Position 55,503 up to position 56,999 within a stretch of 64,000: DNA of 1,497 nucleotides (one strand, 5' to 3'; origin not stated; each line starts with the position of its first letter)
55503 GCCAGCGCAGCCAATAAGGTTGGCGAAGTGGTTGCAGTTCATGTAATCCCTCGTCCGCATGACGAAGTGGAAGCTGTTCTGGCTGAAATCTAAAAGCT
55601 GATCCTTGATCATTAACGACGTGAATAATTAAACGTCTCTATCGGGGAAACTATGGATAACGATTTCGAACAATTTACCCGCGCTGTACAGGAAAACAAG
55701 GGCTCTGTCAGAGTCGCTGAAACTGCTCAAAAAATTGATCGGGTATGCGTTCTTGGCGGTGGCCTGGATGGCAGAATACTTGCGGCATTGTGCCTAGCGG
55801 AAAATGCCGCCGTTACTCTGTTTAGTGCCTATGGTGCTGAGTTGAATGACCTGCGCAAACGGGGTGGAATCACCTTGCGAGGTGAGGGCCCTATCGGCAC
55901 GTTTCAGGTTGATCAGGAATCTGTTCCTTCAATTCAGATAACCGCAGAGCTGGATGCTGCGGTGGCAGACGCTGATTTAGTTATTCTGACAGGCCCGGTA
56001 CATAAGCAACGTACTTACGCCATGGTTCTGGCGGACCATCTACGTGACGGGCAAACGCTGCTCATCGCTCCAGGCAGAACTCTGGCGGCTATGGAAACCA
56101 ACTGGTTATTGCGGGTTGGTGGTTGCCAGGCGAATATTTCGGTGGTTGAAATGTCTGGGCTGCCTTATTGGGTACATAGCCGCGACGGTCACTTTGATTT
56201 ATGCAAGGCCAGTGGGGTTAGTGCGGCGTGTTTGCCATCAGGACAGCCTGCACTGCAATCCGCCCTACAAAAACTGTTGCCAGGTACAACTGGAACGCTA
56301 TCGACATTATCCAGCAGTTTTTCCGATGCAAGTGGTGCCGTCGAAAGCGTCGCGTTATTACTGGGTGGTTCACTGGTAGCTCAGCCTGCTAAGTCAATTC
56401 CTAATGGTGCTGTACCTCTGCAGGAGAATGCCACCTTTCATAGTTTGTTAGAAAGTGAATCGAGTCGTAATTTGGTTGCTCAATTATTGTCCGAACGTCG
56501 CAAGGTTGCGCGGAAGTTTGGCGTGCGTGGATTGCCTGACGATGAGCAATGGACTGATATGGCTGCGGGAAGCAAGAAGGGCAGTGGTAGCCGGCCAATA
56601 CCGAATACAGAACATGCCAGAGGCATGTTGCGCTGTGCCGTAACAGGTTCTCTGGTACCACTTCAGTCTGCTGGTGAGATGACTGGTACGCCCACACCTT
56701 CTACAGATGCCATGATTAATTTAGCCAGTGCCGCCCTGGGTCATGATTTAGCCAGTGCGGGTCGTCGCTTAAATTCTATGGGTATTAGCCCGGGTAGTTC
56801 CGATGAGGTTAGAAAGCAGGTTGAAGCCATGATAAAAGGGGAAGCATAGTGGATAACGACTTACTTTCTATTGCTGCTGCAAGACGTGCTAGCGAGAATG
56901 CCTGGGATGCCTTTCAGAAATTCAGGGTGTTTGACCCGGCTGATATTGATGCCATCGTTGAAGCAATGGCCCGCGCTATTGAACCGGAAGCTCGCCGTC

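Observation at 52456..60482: Non-canonical bacterial microcompartment locus: minimal P/H/T shell and acylating AldDH combined with GS-like, sarcosine-oxidase-like, opine-DH-like, MDH-like and RidA enzymes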

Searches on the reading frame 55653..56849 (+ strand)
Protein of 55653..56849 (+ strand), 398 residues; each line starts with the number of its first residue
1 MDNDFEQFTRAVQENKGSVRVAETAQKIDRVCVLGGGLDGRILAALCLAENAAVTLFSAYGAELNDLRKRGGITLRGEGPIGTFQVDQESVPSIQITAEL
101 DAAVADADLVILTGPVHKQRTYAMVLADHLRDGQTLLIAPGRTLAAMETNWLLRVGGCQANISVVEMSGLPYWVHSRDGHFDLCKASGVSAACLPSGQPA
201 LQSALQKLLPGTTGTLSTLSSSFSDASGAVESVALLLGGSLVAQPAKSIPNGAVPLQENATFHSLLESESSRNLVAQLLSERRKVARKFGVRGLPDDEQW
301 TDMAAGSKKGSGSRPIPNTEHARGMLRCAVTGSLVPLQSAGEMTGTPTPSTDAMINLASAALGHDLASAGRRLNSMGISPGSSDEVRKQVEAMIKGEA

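Call 3: search_protein_families(library=pfam, proteins=[window:55653-56849:+], max_evalue=0.01)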
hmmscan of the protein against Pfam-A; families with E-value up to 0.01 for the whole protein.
window:55653-56849:+ (398 aa): 3 families
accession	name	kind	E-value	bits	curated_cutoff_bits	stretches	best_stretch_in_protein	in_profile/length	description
PF02317.23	Octopine_DH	-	3.5e-06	27.6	30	1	268-361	44-149/150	NAD/NADP octopine/nopaline dehydrogenase, alpha-helical domain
PF01210.29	NAD_Gly3P_dh_N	-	0.0026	18.2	23.1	0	31-138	2-101/158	NAD-dependent glycerol-3-phosphate dehydrogenase N-terminus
PF02737.24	3HCDH_N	-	0.0045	17.3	22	0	31-111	2-83/180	3-hydroxyacyl-CoA dehydrogenase, NAD binding domain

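Call 4: search_protein_families(library=ncbifam, proteins=[window:55653-56849:+], max_evalue=0.01)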
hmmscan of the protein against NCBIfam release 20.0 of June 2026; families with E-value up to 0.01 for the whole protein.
window:55653-56849:+ (398 aa): 4 families
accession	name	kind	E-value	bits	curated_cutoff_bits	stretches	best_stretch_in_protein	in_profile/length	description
NF005089.0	PRK06522.1-4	subfamily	1.6e-06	27.8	223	1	259-359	219-315/326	2-dehydropantoate 2-reductase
NF000942.0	PRK00094.1-4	subfamily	0.00012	21.4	257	1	29-138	3-104/334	NAD(P)H-dependent glycerol-3-phosphate dehydrogenase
NF006143.0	PRK08293.1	equivalog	0.0019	17.6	312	1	26-112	2-91/291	3-hydroxyacyl-CoA dehydrogenase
NF005694.0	PRK07502.1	equivalog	0.0056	16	409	0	96-135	56-95/310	prephenate/arogenate dehydrogenase family protein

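Call 18: find_related_loci(query=window:55653-56849:+, collection=genome_contigs, flank=10000)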
Query window:55653-56849:+ (398 aa) in genome_contigs; peptide patterns used: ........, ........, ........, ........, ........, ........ (x = any residue, [..] = any of these).
225 stretches matched a pattern; 140 encode a relative of the query (tblastn E <= 1e-3); the best 80 are kept; 80 distinct loci.
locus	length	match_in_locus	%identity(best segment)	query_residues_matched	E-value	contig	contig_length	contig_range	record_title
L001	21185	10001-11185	54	3-397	3e-137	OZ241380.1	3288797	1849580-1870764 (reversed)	MAG: Arenicellales bacterium isolate 48bea495-cb59-4622-83a6-b71c21f957df genome assembly, chromosome: 1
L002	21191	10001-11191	53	1-397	5e-136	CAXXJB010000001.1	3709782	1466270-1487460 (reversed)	MAG: Arenicellales bacterium isolate 685ef447-847a-4ca7-9a6d-cc7c06fcaba6 genome assembly, contig: contig_1, whole genom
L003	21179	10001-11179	56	4-396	5e-136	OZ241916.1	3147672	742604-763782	MAG: Arenicellales bacterium isolate a287b4df-af8e-412d-a002-b367a65622cc genome assembly, chromosome: 1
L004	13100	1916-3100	53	1-397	1e-133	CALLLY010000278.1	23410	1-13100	MAG: uncultured Granulosicoccaceae bacterium isolate L4_Bin_Bin_123_sub_1 genome assembly, contig: c_000000552582, whole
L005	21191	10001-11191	54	1-397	3e-133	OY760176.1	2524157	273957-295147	MAG: Arenicellales bacterium isolate 651961eb-ab73-42ae-b734-39a1bf63a7e4 genome assembly, chromosome: 1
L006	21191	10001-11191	54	1-397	2e-130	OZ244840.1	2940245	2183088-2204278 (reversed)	MAG: Arenicellales bacterium isolate 0609fa3f-ebdd-4737-8371-98b3f3d4481a genome assembly, chromosome: 1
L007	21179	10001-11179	52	4-397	7e-130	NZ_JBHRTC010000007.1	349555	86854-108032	Microbaculum marinum strain KCTC 52363 platanus_K_17_124_7, whole genome shotgun sequence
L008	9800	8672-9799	54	1-378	1e-128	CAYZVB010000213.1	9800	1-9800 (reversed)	MAG TPA_asm: uncultured Granulosicoccaceae bacterium isolate SRP268394_co1_144 genome assembly, contig: NODE_10647_lengt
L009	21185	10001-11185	52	1-397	5e-128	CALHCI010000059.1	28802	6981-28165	MAG: uncultured Granulosicoccaceae bacterium isolate L1_Bin_Bin_159_1 genome assembly, contig: c_000001119999, whole gen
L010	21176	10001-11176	51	1-396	4e-127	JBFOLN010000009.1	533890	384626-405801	MAG: Ruegeria sp. isolate E16Bin-7-5-2 c_000000000855, whole genome shotgun sequence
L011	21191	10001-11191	51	1-397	8e-127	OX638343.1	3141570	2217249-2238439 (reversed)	MAG: Arenicellales bacterium isolate d1c8b661-5284-4c74-b01a-eedef1cd8940 genome assembly, chromosome: 1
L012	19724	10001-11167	52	5-396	1e-126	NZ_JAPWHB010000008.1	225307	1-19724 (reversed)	Hoeflea alexandrii strain G21627-S1 NODE_8_length_225307_cov_73.8724, whole genome shotgun sequence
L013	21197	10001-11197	50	3-397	5e-126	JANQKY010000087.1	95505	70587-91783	MAG: Tepidamorphus sp. isolate PL25a_bin.30 k99_4031402, whole genome shotgun sequence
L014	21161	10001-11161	52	5-393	6e-126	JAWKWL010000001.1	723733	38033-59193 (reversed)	MAG: Nitratireductor sp. isolate ABC2.60 ABC2.60.fa-1, whole genome shotgun sequence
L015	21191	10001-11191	53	1-397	7e-125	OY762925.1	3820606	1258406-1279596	MAG: Arenicellales bacterium isolate fc57fc85-6992-497f-ba80-5e9215e941df genome assembly, chromosome: 1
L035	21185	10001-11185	50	1-397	6e-120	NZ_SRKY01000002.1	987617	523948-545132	Aliishimia ponticola strain MYP11 contig2, whole genome shotgun sequence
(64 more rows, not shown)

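Call 25: search_protein_families(library=ncbifam, proteins=[L001:19510-20271:+, L010:4279-5703:+, L035:3325-4017:+, L010:2622-3584:+, L010:5700-6398:+, L001:4061-5461:-], max_evalue=0.00001)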
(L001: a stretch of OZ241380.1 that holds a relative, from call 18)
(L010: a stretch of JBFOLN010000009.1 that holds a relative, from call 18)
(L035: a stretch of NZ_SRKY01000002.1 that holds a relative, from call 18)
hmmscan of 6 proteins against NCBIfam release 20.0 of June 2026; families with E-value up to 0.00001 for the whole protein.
L001:19510-20271:+ (253 aa): 8 families
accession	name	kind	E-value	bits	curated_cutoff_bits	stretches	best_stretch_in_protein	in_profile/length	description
TIGR03338.1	phnR_burk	equivalog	5.9e-24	84.9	271.5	1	31-227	12-209/212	phosphonate utilization associated transcriptional regulator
NF008504.0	PRK11414.1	equivalog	1.1e-13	51.4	225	1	23-223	5-207/221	GntR family transcriptional regulator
NF008576.0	PRK11534.1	equivalog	1.1e-10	41.6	218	1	31-224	8-210/225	DNA-binding transcriptional regulator CsiR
NF003011.0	PRK03837.1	subfamily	3.5e-10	39.9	260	1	97-232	100-234/241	transcriptional regulator NanR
NF007741.0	PRK10421.1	equivalog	8.3e-08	31.9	311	0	29-99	6-81/262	transcriptional regulator LldR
NF007588.0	PRK10225.1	equivalog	7.7e-07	28.6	442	0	37-226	16-226/257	Uxu operon transcriptional regulator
TIGR02018.2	his_ut_repres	equivalog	1.5e-06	27.8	220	1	33-113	2-84/226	histidine utilization transcriptional repressor HutC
NF052282.1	PLP_TF_PdxR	equivalog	2.6e-06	26.7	320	1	31-104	2-76/448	MocR-like pyridoxine biosynthesis transcription factor PdxR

L010:4279-5703:+ (474 aa): 6 families
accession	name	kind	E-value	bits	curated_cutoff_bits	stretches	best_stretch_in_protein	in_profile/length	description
NF008730.0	PRK11750.1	equivalog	1e-44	152.3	1047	1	127-445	863-1165/1490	glutamate synthase large subunit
NF008398.0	PRK11197.1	subfamily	3.5e-08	32.6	376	1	259-370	244-340/381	L-lactate dehydrogenase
TIGR02151.1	IPP_isom_2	equivalog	9.6e-08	31.3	281.3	1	279-361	212-290/338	type 2 isopentenyl-diphosphate Delta-isomerase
TIGR01304.1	IMP_DH_rel_2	equivalog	9.9e-08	31.6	342.1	1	274-361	196-285/365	GuaB3 family IMP dehydrogenase-related protein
NF033901.1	L_lactate_LldD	exception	4.9e-07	29.1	550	1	275-369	258-339/377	FMN-dependent L-lactate dehydrogenase LldD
TIGR03966.1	actino_HemFlav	equivalog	8.3e-07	28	470.85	1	305-370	281-342/385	pre-mycofactocin synthase MftD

L035:3325-4017:+ (230 aa): 2 families
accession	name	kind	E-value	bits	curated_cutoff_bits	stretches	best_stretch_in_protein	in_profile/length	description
TIGR03122.1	one_C_dehyd_C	equivalog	3.5e-17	62.5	130.65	1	23-177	55-216/260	formylmethanofuran dehydrogenase subunit C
NF042910.1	FMH_DH_FwdC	exception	8.5e-09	34.8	340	1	80-173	75-175/271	tungsten-dependent formylmethanofuran dehydrogenase subunit FwdC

L010:2622-3584:+ (320 aa): 6 families
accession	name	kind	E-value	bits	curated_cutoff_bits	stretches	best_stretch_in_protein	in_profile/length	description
NF001484.0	PRK00331.1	subfamily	1.7e-23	82.8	381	1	130-293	40-202/601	isomerizing glutamine--fructose-6-phosphate transaminase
TIGR01135.1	glmS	equivalog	1.6e-22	79.8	418.05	1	130-292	39-200/607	glutamine--fructose-6-phosphate transaminase (isomerizing)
TIGR01134.1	purF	equivalog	1.2e-17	64.4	350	1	132-295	41-204/432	amidophosphoribosyltransferase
TIGR01536.1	asn_synth_AEB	equivalog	2.9e-12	46.4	267.1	1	156-293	45-170/517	asparagine synthase (glutamine-hydrolyzing)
TIGR03104.1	trio_amidotrans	equivalog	4.2e-11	41.8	570.1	1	155-289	41-165/589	N-acetylglutaminylglutamine amidotransferase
TIGR03108.1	eps_aminotran_1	hypoth_equivalog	3.1e-09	36.1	816.9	1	158-289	45-166/628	XrtA/PEP-CTERM system amidotransferase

L010:5700-6398:+ (232 aa): 12 families
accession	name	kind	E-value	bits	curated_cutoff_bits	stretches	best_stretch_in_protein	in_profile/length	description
NF006562.0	PRK09065.1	equivalog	3.5e-29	102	205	1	25-211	24-225/242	glutamine amidotransferase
NF004212.0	PRK05665.1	equivalog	1.9e-28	99.8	309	1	30-205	32-215/241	amidotransferase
TIGR00888.1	guaA_Nterm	equivalog_domain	3.2e-17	62.5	172.15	1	55-178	41-168/188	glutamine-hydrolyzing GMP synthase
NF001975.0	PRK00758.1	equivalog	2e-15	56.9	198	1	55-179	42-167/185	GMP synthase subunit A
NF005743.0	PRK07567.1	equivalog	9.6e-14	51.2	264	1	52-183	48-198/245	glutamine amidotransferase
NF005072.0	PRK06490.1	equivalog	1.4e-13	50.4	339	1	47-195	49-205/251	glutamine amidotransferase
NF000848.1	PRK00074.1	equivalog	9.3e-13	47.6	400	1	54-178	40-171/512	glutamine-hydrolyzing GMP synthase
NF005458.0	PRK07053.1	equivalog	4.4e-11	42.6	250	1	52-186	44-189/234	glutamine amidotransferase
TIGR01368.1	CPSaseIIsmall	equivalog_domain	6.7e-08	31.9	307.35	1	79-178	236-342/361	glutamine-hydrolyzing carbamoyl-phosphate synthase small subunit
NF005849.0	PRK07765.1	equivalog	5.1e-07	29.2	308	0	81-176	68-174/219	aminodeoxychorismate/anthranilate synthase component II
NF006098.0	PRK08250.1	equivalog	1.4e-06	28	301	1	44-192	33-197/239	glutamine amidotransferase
NF005799.0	PRK07649.1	equivalog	2.2e-06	27.4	327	0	90-177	73-171/195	aminodeoxychorismate/anthranilate synthase component II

L001:4061-5461:- (466 aa): 1 family
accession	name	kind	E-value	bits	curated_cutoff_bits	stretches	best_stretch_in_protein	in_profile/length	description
TIGR02917.1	PEP_TPR_lipo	equivalog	6.5e-10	37.5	312.2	0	39-175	180-310/899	XrtA/PEP-CTERM system TPR-repeat protein PrsT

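Call 28: search_solved_structures(query=window:55653-56849:+, max_evalue=1)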
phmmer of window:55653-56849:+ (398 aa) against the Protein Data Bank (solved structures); distinct sequences matched with E-value up to 1: 9.
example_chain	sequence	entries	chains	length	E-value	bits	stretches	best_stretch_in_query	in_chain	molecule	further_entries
1bg6_A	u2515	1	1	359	1.8e-17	66.8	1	32-390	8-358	N-(1-D-CARBOXYLETHYL)-L-NORVALINE DEHYDROGENASE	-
3iqd_B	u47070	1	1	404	0.00048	22.7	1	30-177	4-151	Octopine dehydrogenase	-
3c7a_A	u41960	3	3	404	0.00051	22.6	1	30-177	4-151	Octopine dehydrogenase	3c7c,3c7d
9x9r_A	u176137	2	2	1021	0.017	17.6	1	210-248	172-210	Chitodextrinase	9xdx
5cd6_A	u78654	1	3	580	0.021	17.3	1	267-306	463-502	TPR-domain containing protein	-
3v5c_A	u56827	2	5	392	0.028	16.9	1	78-154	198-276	Mandelate racemase/muconate lactonizing protein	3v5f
3n4f_A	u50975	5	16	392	0.052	16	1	78-154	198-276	Mandelate racemase/muconate lactonizing protein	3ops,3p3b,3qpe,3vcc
6kq9_A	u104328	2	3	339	0.064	15.7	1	27-119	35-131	3-hydroxybutyryl-CoA dehydrogenase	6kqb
7ubz_B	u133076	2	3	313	0.4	13.1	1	18-95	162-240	T6SS lipase effector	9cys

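Call 37: search_solved_structures(query=window:55653-56849:+, max_evalue=0.00001, show_alignments=1)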
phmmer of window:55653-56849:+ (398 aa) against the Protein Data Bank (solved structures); distinct sequences matched with E-value up to 0.00001: 1.
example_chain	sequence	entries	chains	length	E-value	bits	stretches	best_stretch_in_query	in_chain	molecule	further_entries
1bg6_A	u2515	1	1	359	1.8e-17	66.8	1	32-390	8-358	N-(1-D-CARBOXYLETHYL)-L-NORVALINE DEHYDROGENASE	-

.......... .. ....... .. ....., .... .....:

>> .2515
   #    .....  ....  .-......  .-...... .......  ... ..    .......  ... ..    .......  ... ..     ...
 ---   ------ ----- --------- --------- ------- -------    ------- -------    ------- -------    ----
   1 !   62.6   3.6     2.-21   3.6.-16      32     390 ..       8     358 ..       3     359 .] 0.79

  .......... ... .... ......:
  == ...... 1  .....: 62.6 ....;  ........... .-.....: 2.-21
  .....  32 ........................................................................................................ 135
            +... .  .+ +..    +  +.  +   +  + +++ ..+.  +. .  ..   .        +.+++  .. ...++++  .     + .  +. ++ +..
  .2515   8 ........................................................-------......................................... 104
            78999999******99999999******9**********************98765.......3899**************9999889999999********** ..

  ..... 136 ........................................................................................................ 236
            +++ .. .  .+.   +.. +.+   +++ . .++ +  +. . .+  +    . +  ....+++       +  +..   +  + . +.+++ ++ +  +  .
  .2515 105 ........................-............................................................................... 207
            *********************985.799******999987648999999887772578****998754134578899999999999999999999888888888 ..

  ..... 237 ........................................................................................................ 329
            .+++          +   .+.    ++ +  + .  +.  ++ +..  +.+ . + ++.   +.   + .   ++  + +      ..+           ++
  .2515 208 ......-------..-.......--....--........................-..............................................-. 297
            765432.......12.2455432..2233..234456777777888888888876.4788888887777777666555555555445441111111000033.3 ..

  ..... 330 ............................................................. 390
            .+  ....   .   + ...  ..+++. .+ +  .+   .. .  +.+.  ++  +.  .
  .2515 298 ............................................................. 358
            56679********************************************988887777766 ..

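Call 39: find_homologous_proteins(query=window:55653-56849:+, max_evalue=0.001)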
Query window:55653-56849:+ (398 aa): 492 proteins with E <= 0.001 among 8000 candidates; the best 120 are listed.
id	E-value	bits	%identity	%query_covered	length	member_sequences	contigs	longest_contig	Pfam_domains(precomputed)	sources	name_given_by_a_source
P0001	1.4e-255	865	100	100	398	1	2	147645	PF02317.24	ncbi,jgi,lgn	ncbi:MAG: opine dehydrogenase [Parasphingorhabdus sp.]|jgi:opine dehydrogenase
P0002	5.6e-160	551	62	99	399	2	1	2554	-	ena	-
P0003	9.0e-139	481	56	100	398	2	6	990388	-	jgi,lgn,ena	-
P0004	4.0e-136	472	56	99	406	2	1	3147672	-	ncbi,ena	-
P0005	8.2e-135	468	56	100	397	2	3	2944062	-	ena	-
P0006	6.2e-134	465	56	99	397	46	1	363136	-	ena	-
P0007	4.6e-133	462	55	99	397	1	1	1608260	-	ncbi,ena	-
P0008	5.6e-133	462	56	99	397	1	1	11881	-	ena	-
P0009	1.4e-132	461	56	100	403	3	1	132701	-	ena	-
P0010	4.6e-132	459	56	99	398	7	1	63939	-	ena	-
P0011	3.3e-131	456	56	99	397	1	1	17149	-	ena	-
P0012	4.3e-131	456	51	100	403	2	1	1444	-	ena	-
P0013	4.3e-130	452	55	99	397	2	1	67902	-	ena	-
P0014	8.0e-130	451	54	100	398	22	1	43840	-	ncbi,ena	-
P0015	2.6e-129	450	54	100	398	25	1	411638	-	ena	-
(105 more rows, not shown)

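Call 48: predict_structure(alignment_id=A1)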
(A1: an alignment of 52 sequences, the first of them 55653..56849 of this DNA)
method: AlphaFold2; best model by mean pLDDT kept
length: 398 residues; sequences in the alignment: 52
mean_pLDDT: 89.7   pTM: 0.87
mean pLDDT of the five models: 89.7, 89.4, 88.3, 87.7, 87.5
residues with pLDDT >= 90: 308; 70-90: 53; 50-70: 27; < 50: 10
segments of 3 or more residues with pLDDT < 50: 15-22
pLDDT, mean of each block of 10 residues (from residue 1): 63 51 73 95 97 96 92 94 96 96 96 94 95 96 95 94 95 90 91 91 92 90 94 84 59 74 89 96 97 94 91 89 95 97 97 97 93 93 93 80
secondary structure, 60 per line:
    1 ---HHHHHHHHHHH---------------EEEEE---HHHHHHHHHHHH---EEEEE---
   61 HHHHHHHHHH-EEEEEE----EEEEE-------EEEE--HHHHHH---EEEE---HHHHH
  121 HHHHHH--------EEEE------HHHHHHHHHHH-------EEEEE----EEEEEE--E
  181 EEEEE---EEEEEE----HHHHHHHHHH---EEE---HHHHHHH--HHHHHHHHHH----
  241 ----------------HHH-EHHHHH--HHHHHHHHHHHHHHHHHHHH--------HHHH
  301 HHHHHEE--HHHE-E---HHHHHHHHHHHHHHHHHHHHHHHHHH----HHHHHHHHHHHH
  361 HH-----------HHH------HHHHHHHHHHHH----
elements in order: H4-14 E30-34 H38-49 E53-57 H61-70 E72-77 E82-86 E94-97 H100-105 E109-112 H116-126 E135-138 H145-155 E163-167 E172-177 E180-185 E189-194 H199-208 E212-214 H218-224 H227-236 H262-266 H269-288 H297-305 H319-344 H349-362 H383-394

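Call 51: fold_search(model_id=the predicted structure, library=pdb)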
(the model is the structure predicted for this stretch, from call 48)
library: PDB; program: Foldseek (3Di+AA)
matches with E <= 10: 1883; with E <= 0.001: 597
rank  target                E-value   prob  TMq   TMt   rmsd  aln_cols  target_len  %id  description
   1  1bg6                  7.6e-22  1.00  0.73  0.83   4.1       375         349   23  CRYSTAL STRUCTURE OF THE N-(1-D-CARBOXYLETHYL)-L-NORVALINE DEHYDROGENASE FROM ARTHROBACTER SP. STRAIN 1C (released 1999-01-13)
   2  3iqd                  8.1e-15  1.00  0.65  0.64   6.3       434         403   17  Structure of Octopine-dehydrogenase in complex with NADH and Agmatine (released 2010-08-25)
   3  3c7d                  2.3e-14  1.00  0.67  0.68   5.7       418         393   17  A structural basis for substrate and stereo selectivity in octopine dehydrogenase (ODH-NADH-Pyruvate) (released 2008-07-22)
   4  3c7a                  5.5e-14  1.00  0.64  0.63   5.8       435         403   17  A structural basis for substrate and stereo selectivity in octopine dehydrogenase (ODH-NADH) (released 2008-07-22)
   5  8iwq_B                9.0e-11  1.00  0.53  0.66   8.8       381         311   13  Pseudomoans Aerugiona Native Ketopantoate Reductase with glycerol (released 2024-04-03)
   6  6pbm_A                1.1e-10  1.00  0.62  0.59   7.4       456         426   12  Pseudopaline Dehydrogenase with NADP+ bound (released 2019-10-30)
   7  3hn2_B                1.2e-10  1.00  0.60  0.76   4.2       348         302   14  Crystal structure of 2-dehydropantoate 2-reductase FROM Geobacter metallireducens GS-15 (released 2009-06-09)
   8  3hwr_A                1.3e-10  1.00  0.59  0.75   4.3       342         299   15  Crystal structure of PanE/ApbA family ketopantoate reductase (YP_299159.1) from Ralstonia eutropha JMP134 at 2.15 A re (released 2009-06-30)
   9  5x20_E                1.3e-10  1.00  0.58  0.72   4.7       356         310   14  The ternary structure of D-mandelate dehydrogenase with NADH and anilino(oxo)acetate (released 2017-04-05)
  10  3ghy_B                1.8e-10  1.00  0.58  0.70   5.0       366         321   13  Crystal structure of a putative ketopantoate reductase from Ralstonia solanacearum MolK2 (released 2009-03-17)
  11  3wfi_A                2.1e-10  1.00  0.52  0.63   6.0       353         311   13  The crystal structure of D-mandelate dehydrogenase (released 2014-07-23)
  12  3wfi_B                2.3e-10  1.00  0.48  0.58   6.9       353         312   13  The crystal structure of D-mandelate dehydrogenase (released 2014-07-23)
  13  8wl1                  2.4e-10  1.00  0.52  0.65   5.7       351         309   15  The crystal structure of D-mandelate dehydrogenase from Lactobacillus brevis (released 2024-10-02)
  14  3wfj_G                2.7e-10  1.00  0.55  0.71   5.5       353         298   12  The complex structure of D-mandelate dehydrogenase with NADH (released 2014-07-23)
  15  8iwg_B                2.7e-10  1.00  0.55  0.67   9.1       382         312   13  Pseudomoans Aerugiona Wildtype Ketopantoate Reductase native structure (released 2024-04-03)
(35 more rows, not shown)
